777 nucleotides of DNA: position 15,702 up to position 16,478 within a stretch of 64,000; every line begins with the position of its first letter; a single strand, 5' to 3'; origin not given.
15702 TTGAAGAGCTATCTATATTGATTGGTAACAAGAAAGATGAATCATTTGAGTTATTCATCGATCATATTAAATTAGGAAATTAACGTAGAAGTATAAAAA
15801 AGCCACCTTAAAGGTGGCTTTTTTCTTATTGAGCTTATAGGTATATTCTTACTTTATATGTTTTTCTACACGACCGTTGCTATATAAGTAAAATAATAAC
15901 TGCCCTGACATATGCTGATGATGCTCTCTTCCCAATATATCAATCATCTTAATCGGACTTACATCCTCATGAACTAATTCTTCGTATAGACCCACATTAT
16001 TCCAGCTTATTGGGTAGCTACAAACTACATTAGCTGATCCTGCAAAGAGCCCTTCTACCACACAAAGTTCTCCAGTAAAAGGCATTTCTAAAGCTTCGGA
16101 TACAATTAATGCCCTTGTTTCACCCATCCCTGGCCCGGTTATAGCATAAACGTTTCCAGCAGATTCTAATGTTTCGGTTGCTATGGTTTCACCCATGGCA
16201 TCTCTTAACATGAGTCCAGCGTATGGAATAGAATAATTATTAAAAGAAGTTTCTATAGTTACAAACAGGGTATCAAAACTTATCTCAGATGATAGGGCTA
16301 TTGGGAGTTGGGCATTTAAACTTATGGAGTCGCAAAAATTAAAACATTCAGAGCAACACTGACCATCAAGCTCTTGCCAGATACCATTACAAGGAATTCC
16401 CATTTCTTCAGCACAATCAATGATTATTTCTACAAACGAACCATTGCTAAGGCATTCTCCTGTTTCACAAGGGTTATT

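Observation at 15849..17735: Fur-family regulator with twin GCAAC-N3-GTTGC palindromes, divergent from a His-tailed lipoprotein and a Kazal/VWC-like Cys-rich T9SS protein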

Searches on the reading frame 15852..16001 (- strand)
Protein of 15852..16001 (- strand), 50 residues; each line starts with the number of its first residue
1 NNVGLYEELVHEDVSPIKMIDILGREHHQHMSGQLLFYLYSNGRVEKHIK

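Call 55: search_protein_families(library=ncbifam, proteins=[window:15852-16001:-], max_evalue=10)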
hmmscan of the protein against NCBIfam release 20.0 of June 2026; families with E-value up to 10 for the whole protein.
seq(50 aa): 2 families
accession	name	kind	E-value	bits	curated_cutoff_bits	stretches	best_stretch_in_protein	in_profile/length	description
NF002126.0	PRK00964.1-4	subfamily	0.0087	15.6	161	1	17-45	71-99/186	tetrahydromethanopterin S-methyltransferase subunit A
NF010654.0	PRK14053.1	equivalog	0.049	13.1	279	1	15-46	63-94/197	methyltransferase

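Call 56: search_protein_families(library=pfam, proteins=[window:15852-16001:-], max_evalue=10)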
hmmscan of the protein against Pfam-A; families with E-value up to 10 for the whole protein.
seq(50 aa): 1 family
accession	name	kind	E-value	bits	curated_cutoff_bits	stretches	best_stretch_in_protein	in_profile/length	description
PF04208.19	MtrA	-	0.14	12.2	25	1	7-47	57-100/173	Tetrahydromethanopterin S-methyltransferase, subunit A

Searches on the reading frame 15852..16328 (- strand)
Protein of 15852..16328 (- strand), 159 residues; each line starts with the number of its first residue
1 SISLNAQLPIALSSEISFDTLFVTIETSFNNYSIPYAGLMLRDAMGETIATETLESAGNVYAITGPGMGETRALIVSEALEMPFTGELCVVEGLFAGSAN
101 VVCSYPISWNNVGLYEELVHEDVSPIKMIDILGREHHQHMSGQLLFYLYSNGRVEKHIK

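Call 55: search_protein_families(library=ncbifam, proteins=[window:15852-16328:-], max_evalue=10)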
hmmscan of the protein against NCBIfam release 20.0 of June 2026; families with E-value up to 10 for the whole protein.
seq(159 aa): 1 family
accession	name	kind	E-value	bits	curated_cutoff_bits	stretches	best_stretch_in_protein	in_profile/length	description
NF002126.0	PRK00964.1-4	subfamily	0.07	12.7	161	1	126-154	71-99/186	tetrahydromethanopterin S-methyltransferase subunit A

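Call 56: search_protein_families(library=pfam, proteins=[window:15852-16328:-], max_evalue=10)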
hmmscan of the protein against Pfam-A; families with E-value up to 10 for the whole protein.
seq(159 aa): 1 family
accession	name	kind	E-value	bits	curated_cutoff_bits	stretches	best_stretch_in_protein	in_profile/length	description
PF04208.19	MtrA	-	0.23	11.6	25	1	101-155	43-99/173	Tetrahydromethanopterin S-methyltransferase, subunit A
